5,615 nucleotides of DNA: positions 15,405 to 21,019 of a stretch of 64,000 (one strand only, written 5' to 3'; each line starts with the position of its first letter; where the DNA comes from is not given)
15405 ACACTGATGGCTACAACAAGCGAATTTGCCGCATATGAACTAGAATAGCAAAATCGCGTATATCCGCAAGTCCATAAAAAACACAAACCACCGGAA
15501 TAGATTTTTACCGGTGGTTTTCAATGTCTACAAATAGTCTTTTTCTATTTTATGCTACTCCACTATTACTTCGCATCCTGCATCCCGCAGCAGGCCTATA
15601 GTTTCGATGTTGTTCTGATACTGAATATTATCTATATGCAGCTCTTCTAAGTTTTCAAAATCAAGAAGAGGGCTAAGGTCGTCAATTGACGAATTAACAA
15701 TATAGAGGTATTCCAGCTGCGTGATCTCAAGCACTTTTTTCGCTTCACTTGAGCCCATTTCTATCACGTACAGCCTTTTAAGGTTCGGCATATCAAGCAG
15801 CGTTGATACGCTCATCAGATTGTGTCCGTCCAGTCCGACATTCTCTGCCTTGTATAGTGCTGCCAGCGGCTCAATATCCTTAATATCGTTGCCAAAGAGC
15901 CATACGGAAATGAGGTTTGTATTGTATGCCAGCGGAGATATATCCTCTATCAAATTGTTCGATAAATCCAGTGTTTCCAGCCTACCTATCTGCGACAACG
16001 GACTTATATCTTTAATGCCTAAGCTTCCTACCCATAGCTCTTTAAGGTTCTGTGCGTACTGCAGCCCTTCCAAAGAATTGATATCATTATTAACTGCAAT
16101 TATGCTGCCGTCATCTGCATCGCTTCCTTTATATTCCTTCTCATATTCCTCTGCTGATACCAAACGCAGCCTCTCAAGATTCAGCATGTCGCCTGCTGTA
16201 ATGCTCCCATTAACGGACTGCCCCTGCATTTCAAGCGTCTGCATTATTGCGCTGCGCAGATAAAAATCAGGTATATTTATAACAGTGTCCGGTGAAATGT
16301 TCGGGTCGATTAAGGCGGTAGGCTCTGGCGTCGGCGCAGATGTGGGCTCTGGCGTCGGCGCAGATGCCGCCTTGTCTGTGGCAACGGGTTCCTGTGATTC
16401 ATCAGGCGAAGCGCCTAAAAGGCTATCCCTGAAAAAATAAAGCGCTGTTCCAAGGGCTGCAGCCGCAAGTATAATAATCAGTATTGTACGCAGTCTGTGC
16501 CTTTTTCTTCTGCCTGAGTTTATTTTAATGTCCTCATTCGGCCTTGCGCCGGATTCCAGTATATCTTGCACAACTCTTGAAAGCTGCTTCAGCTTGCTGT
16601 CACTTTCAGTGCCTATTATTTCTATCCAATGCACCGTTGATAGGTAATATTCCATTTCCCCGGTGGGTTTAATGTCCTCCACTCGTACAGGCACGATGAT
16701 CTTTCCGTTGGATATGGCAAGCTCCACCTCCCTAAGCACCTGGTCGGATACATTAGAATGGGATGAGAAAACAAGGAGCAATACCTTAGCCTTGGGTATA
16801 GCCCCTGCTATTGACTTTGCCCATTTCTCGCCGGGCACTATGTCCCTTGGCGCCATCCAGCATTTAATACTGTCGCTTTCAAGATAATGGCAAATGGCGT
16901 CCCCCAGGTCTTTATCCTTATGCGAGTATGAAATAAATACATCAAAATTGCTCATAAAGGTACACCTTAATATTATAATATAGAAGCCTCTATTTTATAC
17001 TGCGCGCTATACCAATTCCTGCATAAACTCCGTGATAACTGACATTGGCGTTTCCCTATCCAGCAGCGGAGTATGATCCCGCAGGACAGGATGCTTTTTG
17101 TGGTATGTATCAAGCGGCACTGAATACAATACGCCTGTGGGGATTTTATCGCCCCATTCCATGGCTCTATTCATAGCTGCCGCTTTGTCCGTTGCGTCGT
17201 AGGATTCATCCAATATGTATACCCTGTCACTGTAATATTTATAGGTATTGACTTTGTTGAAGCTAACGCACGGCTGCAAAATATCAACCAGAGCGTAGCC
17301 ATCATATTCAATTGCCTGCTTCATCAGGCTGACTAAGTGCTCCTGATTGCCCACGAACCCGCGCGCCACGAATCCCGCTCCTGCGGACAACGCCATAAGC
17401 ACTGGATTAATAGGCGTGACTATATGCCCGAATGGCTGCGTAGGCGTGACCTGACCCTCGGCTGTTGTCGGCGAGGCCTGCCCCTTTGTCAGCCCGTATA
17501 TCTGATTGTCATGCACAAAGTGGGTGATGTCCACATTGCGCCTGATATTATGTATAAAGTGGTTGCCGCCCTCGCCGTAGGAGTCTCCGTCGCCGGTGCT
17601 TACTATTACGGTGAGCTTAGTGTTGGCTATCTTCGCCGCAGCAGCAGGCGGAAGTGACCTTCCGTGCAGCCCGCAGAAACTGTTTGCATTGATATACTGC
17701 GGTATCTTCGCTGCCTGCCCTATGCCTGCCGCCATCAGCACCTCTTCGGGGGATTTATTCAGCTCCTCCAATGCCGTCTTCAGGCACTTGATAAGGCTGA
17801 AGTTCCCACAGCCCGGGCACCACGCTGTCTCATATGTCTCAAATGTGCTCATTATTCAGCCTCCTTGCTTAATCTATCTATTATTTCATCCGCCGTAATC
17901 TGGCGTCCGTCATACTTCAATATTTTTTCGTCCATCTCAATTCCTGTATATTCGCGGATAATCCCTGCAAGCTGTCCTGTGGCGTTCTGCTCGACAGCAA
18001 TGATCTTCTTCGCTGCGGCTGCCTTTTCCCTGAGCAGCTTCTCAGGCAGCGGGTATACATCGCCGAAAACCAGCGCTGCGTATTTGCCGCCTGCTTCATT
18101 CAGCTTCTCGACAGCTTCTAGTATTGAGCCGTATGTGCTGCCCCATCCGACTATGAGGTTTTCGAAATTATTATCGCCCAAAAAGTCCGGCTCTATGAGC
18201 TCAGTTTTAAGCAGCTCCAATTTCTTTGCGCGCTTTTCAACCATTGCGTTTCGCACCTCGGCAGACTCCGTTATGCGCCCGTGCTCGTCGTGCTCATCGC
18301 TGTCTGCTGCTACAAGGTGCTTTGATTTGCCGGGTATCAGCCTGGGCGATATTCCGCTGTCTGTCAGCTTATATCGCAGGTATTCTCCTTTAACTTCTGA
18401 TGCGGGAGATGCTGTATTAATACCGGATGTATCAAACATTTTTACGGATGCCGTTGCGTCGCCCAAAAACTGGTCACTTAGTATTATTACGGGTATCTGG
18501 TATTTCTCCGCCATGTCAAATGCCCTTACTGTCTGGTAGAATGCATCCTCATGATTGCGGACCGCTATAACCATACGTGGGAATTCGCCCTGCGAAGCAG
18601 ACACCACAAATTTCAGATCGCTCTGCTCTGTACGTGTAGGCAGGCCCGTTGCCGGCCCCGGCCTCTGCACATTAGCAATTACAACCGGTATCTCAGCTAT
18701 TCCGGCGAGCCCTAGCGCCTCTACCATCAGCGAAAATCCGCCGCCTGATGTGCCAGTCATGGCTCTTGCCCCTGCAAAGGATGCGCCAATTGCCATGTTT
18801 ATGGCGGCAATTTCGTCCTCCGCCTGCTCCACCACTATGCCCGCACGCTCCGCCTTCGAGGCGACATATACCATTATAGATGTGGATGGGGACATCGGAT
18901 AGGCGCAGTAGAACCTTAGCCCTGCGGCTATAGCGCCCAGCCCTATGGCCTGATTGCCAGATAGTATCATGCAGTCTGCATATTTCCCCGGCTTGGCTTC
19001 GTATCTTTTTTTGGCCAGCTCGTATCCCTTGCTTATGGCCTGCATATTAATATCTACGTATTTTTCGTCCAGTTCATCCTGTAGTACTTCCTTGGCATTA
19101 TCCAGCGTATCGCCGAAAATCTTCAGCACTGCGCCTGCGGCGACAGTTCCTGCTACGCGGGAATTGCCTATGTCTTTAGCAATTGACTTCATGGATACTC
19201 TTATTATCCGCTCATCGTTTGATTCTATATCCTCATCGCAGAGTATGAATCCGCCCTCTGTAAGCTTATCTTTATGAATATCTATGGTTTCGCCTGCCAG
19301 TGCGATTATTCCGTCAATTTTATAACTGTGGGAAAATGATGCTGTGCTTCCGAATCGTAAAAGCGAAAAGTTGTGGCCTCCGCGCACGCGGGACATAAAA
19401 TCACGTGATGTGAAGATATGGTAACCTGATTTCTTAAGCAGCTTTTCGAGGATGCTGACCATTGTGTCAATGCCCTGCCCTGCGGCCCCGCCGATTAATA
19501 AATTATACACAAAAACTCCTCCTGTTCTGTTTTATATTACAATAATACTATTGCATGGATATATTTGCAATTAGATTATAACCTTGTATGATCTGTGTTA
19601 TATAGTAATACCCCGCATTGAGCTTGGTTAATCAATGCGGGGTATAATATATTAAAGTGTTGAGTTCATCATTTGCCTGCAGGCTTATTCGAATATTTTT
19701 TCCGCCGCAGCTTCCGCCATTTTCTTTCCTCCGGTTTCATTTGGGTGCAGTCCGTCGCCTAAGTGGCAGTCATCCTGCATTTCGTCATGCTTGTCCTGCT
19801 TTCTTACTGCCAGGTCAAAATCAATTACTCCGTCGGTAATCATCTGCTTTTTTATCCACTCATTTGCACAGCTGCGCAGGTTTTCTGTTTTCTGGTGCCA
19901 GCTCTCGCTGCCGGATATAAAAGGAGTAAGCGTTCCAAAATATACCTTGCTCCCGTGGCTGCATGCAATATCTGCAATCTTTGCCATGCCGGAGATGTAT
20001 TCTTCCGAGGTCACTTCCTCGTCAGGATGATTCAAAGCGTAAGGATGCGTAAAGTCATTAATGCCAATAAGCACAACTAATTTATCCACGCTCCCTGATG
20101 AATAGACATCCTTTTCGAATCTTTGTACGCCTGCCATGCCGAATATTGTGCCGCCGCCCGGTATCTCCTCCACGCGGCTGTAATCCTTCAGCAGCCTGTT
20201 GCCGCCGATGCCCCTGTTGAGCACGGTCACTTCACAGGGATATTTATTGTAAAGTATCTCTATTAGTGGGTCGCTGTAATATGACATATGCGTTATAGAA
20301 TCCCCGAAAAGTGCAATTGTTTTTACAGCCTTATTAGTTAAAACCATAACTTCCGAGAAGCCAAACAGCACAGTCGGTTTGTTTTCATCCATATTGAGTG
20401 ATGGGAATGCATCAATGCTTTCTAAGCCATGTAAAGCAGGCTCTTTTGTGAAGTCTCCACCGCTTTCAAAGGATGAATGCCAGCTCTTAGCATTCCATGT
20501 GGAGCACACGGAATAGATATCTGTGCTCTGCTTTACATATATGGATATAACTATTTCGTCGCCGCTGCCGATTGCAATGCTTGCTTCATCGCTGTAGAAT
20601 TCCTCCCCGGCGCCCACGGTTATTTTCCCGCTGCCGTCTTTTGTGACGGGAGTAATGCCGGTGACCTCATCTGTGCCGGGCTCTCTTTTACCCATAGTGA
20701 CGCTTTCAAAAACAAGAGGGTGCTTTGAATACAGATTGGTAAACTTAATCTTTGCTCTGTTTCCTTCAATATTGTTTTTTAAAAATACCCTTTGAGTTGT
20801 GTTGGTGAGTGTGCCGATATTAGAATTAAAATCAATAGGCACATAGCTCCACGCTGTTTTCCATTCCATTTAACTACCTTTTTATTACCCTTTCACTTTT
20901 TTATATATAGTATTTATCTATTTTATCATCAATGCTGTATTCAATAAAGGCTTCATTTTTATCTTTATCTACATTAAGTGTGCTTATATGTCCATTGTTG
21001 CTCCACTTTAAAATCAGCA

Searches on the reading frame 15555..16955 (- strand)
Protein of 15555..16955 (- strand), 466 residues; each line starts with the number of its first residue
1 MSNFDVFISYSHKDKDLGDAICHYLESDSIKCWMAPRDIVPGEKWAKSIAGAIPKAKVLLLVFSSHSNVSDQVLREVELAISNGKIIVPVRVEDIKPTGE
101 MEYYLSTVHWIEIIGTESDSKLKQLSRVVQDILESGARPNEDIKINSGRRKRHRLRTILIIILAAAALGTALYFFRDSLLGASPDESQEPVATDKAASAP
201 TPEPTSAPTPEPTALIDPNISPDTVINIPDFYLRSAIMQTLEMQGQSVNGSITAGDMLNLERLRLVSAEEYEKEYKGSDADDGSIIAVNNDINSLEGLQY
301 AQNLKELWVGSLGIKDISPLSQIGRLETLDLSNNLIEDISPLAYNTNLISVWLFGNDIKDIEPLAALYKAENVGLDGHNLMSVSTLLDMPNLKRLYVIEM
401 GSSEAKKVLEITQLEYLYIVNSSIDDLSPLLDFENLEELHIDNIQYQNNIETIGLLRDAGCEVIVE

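Call 37: search_protein_families(library=pfam, proteins=[window:15555-16955:-], max_evalue=0.001)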
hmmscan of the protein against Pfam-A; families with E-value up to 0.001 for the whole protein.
window:15555-16955:- (466 aa): 3 families
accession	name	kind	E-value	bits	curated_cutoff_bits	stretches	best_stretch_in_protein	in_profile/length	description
PF13676.11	TIR_2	-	2.3e-23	83.4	28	1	6-125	1-121/122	TIR domain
PF12799.13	LRR_4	-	5.5e-18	65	27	3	302-343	1-43/44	Leucine Rich repeats (2 copies)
PF01582.25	TIR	-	6.9e-07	29.7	21.3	1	4-82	2-82/179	TIR domain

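Call 75: search_protein_families(library=padloc, proteins=[window:15555-16955:-], max_evalue=0.001)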
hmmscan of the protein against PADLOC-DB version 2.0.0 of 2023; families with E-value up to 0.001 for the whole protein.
window:15555-16955:- (466 aa): 5 families
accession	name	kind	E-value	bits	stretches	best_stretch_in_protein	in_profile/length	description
PDLC02012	SAVED5--SAVED_TIR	-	4.2e-07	27.4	1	5-79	15-88/404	-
PDLC05062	PDC-S66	-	4e-05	21.2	1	3-65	148-211/282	-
PDLC02421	Aga_TIR-PNTD1-PNTD2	-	0.00011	19.5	1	6-113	6-117/430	Class I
PDLC02416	Aga_REase-TIR-PNTD1-PNTD2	-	0.00013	18.8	1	7-97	159-251/572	Class I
PDLC00420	ThsB1|ThsB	-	0.00075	16.7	0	5-71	3-72/319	TIR-like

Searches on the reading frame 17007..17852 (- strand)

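Call 37: search_protein_families(library=pfam, proteins=[window:17007-17852:-], max_evalue=0.001)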
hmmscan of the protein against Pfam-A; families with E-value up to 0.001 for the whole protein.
window:17007-17852:- (281 aa): 2 families
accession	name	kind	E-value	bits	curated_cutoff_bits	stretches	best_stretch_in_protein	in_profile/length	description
PF02775.26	TPP_enzyme_C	-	1.2e-29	103.5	21.9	1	46-191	14-151/151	Thiamine pyrophosphate enzyme, C-terminal TPP binding domain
PF12367.13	PFO_beta_C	-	2.1e-25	89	24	1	195-258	1-65/66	Pyruvate ferredoxin oxidoreductase beta subunit C terminal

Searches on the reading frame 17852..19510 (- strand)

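Call 37: search_protein_families(library=pfam, proteins=[window:17852-19510:-], max_evalue=0.001)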
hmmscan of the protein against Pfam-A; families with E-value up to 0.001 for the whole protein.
window:17852-19510:- (552 aa): 3 families
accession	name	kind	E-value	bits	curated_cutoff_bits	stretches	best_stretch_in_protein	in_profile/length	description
PF01855.24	POR_N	-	5e-59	200.3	27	1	192-425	2-230/231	Pyruvate flavodoxin/ferredoxin oxidoreductase, thiamine diP-bdg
PF01558.24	POR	-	1.3e-28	100.7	27.4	1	10-164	1-173/173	Pyruvate ferredoxin/flavodoxin oxidoreductase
PF17147.9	PFOR_II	-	3.1e-06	27.9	27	1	450-543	2-102/102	Pyruvate:ferredoxin oxidoreductase core domain II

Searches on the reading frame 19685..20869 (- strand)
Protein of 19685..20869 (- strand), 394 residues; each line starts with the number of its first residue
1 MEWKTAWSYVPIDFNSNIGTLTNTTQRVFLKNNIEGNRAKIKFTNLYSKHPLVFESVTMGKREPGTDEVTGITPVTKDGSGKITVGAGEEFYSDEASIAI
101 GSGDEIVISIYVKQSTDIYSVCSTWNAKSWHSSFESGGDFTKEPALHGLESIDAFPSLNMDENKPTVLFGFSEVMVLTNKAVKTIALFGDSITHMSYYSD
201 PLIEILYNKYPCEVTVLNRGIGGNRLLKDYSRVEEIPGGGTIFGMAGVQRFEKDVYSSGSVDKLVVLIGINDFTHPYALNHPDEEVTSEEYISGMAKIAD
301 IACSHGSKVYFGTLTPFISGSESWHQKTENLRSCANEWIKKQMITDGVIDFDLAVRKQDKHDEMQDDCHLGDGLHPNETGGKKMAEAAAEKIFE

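Call 37: search_protein_families(library=pfam, proteins=[window:19685-20869:-], max_evalue=0.001)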
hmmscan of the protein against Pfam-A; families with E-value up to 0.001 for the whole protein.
window:19685-20869:- (394 aa): 2 families
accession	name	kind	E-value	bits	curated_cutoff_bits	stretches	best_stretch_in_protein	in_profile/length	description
PF13472.12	Lipase_GDSL_2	-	2.5e-13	51.4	32.9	1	187-380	1-175/178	GDSL-like Lipase/Acylhydrolase family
PF00657.28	Lipase_GDSL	-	2.5e-13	51.1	23.6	1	185-387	1-207/208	GDSL-like Lipase/Acylhydrolase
